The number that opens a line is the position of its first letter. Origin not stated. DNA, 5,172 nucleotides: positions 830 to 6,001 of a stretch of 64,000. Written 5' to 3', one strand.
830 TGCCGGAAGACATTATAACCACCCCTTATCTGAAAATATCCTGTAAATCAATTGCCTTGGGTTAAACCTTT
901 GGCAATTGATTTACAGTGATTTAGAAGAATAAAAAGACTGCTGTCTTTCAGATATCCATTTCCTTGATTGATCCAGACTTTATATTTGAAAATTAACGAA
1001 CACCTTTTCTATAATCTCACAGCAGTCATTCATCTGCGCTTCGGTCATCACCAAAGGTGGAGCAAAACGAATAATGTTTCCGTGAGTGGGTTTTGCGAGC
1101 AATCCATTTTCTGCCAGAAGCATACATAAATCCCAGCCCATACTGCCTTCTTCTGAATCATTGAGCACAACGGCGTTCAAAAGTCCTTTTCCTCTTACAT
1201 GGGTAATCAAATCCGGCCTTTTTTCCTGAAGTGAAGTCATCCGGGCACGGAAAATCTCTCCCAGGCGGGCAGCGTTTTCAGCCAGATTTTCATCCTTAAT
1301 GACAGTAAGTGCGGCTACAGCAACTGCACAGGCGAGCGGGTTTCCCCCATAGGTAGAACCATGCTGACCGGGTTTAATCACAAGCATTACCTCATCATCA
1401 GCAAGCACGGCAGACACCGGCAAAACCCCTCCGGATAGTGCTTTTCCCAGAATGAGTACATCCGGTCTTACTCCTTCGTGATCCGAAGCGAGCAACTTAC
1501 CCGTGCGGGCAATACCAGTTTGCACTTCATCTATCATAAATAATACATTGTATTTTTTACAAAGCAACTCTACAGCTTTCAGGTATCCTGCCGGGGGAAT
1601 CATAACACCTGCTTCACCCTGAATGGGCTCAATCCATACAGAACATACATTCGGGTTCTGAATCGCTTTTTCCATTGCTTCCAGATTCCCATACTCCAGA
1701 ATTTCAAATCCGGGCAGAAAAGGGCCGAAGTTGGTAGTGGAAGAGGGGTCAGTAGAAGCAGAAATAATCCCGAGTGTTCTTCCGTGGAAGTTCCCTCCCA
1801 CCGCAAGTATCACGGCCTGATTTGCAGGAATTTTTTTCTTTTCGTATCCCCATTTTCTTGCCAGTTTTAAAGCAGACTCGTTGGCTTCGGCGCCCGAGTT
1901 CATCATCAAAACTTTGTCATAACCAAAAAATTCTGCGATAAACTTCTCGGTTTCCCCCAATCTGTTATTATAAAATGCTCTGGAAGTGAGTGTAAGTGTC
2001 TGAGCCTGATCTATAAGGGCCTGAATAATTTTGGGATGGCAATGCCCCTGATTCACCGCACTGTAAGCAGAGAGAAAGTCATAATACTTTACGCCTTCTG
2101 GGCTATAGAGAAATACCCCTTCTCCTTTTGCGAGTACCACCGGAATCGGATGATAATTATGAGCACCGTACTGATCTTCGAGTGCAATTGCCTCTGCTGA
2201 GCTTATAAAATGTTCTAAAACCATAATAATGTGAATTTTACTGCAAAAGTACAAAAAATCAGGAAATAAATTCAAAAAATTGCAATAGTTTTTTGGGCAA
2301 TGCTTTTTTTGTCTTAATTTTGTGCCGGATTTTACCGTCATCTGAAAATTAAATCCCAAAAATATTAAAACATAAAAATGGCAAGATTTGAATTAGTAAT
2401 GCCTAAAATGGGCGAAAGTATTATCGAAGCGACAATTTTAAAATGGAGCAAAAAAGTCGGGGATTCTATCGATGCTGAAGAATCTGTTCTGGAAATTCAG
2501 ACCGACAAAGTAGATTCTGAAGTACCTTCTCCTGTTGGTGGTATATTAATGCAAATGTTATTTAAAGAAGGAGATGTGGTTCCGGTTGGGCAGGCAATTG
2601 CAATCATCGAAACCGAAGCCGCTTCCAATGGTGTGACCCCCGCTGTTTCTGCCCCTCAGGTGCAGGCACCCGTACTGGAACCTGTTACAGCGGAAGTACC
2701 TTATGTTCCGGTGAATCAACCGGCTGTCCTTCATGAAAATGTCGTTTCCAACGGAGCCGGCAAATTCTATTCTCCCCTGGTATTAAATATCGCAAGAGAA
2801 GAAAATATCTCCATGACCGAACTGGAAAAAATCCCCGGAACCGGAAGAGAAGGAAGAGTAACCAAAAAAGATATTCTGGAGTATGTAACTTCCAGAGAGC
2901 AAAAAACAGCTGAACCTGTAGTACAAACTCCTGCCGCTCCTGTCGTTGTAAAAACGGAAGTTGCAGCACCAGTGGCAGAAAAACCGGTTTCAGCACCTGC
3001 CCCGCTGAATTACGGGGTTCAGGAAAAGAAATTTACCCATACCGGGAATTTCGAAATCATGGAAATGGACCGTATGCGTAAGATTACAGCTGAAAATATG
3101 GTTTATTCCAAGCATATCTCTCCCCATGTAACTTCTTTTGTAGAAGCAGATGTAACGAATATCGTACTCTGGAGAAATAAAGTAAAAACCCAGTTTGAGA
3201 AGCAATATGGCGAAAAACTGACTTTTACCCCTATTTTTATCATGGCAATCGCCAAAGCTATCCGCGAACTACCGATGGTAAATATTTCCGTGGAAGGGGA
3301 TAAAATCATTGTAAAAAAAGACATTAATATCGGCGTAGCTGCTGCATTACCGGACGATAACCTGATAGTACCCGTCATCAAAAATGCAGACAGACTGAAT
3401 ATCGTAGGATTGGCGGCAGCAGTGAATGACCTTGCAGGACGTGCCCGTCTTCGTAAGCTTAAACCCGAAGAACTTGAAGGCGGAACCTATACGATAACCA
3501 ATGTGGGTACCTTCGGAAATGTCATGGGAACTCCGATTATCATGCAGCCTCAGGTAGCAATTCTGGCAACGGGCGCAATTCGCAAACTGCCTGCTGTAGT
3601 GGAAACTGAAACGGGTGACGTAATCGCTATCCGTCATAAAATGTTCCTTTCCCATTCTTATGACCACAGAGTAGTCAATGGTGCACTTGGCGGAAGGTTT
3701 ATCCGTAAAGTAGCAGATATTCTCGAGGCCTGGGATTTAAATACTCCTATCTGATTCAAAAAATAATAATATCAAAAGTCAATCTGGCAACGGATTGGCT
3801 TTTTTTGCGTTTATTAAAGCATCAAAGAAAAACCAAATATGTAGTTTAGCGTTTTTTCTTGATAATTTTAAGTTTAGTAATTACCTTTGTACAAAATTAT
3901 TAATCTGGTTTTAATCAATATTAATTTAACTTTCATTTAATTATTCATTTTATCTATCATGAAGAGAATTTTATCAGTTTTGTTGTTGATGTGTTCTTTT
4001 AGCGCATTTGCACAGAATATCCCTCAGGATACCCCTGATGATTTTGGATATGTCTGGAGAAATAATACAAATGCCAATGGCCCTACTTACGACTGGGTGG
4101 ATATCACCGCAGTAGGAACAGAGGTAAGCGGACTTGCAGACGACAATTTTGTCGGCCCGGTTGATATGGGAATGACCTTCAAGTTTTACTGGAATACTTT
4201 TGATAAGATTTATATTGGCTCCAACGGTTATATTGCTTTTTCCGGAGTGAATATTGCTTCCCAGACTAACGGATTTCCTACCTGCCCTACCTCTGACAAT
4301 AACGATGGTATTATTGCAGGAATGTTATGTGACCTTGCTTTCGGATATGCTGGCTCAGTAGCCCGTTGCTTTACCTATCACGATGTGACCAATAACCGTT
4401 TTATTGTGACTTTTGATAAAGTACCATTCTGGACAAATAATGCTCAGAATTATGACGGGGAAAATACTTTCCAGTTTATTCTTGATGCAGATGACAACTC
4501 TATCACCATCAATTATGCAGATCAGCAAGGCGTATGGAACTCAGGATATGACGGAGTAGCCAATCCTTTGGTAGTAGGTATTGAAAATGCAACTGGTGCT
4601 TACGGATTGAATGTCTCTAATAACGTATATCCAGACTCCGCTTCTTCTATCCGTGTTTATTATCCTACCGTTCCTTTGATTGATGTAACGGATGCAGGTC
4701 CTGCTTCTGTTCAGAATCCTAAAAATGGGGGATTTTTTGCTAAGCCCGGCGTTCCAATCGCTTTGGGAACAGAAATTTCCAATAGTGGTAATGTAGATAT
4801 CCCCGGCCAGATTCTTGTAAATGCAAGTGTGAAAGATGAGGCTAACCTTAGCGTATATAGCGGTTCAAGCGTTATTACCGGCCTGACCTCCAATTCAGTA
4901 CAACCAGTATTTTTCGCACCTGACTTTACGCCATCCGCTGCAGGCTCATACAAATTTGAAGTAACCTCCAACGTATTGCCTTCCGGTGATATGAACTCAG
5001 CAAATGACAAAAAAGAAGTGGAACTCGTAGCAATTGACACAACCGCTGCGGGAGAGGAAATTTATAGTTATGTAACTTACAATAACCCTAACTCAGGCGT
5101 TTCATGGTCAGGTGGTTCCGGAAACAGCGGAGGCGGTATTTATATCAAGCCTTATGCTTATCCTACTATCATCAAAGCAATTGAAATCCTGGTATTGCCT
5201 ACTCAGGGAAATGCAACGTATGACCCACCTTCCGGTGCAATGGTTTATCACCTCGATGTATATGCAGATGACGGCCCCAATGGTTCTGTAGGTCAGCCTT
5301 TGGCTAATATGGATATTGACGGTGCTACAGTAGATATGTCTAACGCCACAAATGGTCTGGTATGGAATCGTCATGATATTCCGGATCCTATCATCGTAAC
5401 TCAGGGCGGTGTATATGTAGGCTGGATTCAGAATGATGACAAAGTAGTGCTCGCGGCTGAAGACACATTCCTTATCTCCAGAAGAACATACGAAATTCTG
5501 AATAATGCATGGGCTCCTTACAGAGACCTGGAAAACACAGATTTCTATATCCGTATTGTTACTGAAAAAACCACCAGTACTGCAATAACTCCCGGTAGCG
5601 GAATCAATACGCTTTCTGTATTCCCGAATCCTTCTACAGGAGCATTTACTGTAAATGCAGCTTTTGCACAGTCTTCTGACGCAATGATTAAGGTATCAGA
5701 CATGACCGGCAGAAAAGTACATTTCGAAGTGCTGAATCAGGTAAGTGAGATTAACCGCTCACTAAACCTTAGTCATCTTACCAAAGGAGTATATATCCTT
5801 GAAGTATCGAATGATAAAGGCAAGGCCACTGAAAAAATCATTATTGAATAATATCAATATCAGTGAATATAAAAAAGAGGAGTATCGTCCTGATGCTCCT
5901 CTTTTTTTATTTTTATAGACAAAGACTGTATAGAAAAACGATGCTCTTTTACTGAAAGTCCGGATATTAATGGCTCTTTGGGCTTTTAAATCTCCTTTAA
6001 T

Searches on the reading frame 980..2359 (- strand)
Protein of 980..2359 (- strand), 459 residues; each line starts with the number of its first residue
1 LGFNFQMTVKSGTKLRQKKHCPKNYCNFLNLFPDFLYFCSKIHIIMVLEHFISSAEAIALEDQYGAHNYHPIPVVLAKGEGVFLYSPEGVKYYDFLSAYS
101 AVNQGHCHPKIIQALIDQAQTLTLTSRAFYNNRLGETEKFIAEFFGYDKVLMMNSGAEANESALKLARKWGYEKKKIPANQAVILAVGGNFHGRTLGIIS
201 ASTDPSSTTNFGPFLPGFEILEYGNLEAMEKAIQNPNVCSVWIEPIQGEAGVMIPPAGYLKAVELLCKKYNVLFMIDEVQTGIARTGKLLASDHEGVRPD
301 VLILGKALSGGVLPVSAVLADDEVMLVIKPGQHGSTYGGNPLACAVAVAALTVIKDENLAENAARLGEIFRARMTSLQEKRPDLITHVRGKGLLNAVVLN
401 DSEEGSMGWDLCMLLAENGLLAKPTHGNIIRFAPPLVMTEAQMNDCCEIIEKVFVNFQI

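Call 46: search_protein_families(library=pfam, proteins=[window:980-2359:-], max_evalue=1)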
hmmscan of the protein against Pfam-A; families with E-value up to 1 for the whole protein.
window:980-2359:- (459 aa): 2 families
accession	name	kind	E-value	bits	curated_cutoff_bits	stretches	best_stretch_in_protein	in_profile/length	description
PF00202.27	Aminotran_3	-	2.6e-125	418.7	30.5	1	64-453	1-402/403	Aminotransferase class-III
PF01212.27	Beta_elim_lyase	-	0.033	13.9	27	1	138-277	38-168/288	Beta-eliminating lyase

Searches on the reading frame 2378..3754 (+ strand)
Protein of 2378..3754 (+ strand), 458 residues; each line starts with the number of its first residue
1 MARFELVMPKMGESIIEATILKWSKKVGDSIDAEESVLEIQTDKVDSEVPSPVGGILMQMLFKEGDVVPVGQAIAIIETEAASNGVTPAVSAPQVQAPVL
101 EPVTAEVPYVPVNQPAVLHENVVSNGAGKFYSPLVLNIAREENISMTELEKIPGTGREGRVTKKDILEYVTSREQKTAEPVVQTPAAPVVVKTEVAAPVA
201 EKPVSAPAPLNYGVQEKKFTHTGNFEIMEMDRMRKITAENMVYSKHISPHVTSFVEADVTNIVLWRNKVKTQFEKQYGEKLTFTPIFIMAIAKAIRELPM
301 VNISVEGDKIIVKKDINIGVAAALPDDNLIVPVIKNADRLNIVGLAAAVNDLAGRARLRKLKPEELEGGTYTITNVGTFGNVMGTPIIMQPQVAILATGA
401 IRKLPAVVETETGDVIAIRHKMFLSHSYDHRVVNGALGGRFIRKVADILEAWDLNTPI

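Call 46: search_protein_families(library=pfam, proteins=[window:2378-3754:+], max_evalue=1)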
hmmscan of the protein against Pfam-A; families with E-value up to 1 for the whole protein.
window:2378-3754:+ (458 aa): 7 families
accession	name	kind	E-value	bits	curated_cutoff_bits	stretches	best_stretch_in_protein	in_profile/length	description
PF00198.28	2-oxoacid_dh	-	2.5e-73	246.8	23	1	225-452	4-227/232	2-oxoacid dehydrogenases acyltransferase (catalytic domain)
PF00364.28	Biotin_lipoyl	-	1.3e-16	60.6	22.1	1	6-77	3-73/73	Biotin-requiring enzyme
PF02817.22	E3_binding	-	1.3e-10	41.7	23.7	1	130-167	2-36/36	e3 binding domain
PF13437.12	HlyD_3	-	0.022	15.9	22.2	1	50-95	3-47/106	HlyD family secretion protein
PF04747.17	DUF612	-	0.022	14.4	22.6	1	164-279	329-433/511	Protein of unknown function, DUF612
PF01597.25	GCV_H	-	0.059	13.7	22.2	1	25-59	39-73/122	Glycine cleavage H-protein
PF13533.13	Biotin_lipoyl_2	-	0.1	12.9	29.8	1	49-78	3-32/32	Biotin-lipoyl like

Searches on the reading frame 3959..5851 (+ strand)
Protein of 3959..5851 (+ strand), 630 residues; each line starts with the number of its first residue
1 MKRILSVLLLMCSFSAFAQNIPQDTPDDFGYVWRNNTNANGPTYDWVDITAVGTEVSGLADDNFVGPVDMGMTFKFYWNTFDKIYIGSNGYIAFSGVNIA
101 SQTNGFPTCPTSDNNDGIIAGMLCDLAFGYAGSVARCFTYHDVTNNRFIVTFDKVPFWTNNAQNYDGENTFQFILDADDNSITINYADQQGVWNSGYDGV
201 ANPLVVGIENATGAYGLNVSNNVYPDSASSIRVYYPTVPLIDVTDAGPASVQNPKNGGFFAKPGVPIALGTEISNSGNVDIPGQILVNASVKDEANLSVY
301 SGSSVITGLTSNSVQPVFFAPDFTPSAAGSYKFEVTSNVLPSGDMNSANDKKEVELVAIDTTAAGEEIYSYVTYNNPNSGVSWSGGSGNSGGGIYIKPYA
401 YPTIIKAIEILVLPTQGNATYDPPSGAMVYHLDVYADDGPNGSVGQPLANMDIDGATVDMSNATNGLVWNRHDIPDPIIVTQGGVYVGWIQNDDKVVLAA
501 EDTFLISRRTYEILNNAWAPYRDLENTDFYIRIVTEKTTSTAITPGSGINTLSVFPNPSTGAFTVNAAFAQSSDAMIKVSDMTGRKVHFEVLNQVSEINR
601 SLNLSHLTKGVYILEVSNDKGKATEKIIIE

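Call 3: search_protein_families(library=pfam, proteins=[window:3959-5851:+], max_evalue=0.1)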
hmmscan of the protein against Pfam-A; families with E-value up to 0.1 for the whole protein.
window:3959-5851:+ (630 aa): 3 families
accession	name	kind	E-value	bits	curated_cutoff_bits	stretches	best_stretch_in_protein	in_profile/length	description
PF18962.6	Por_Secre_tail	-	2.4e-16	60.2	27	1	554-629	1-75/75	Secretion system C-terminal sorting domain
PF06119.19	NIDO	-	0.0016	18.9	25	1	134-197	66-131/186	Nidogen-like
PF11589.14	DUF3244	-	0.0096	16.3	25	1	572-622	39-89/96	Domain of unknown function (DUF3244)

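Call 54: search_protein_families(library=ncbifam, proteins=[window:3959-5851:+], max_evalue=1)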
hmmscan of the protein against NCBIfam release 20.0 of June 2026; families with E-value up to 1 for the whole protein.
window:3959-5851:+ (630 aa): 4 families
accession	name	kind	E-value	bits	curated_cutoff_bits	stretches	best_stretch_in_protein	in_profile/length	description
TIGR04183.1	Por_Secre_tail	domain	1.2e-13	50.8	23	1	554-630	1-72/72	T9SS type A sorting domain-containing protein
NF038113.1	T9SSA_dep_M36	equivalog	5.2e-13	48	885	1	547-629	788-868/869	T9SS-dependent M36 family metallopeptidase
NF050177.1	TapA_OM_Porphy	equivalog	4e-05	22.6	500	1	551-630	470-544/544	TapA/TapC family T9SS-dependent outer membrane protein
NF052644.1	T9SS_DNase_Rie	equivalog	0.00093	18.6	260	1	565-628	192-249/251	T9SS-dependent surface endonuclease, AS87_RS02955 family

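Call 75: search_protein_families(library=padloc, proteins=[window:3959-5851:+], max_evalue=0.01)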
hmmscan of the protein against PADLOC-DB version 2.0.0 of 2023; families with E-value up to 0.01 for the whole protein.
window:3959-5851:+ (630 aa): 0 families
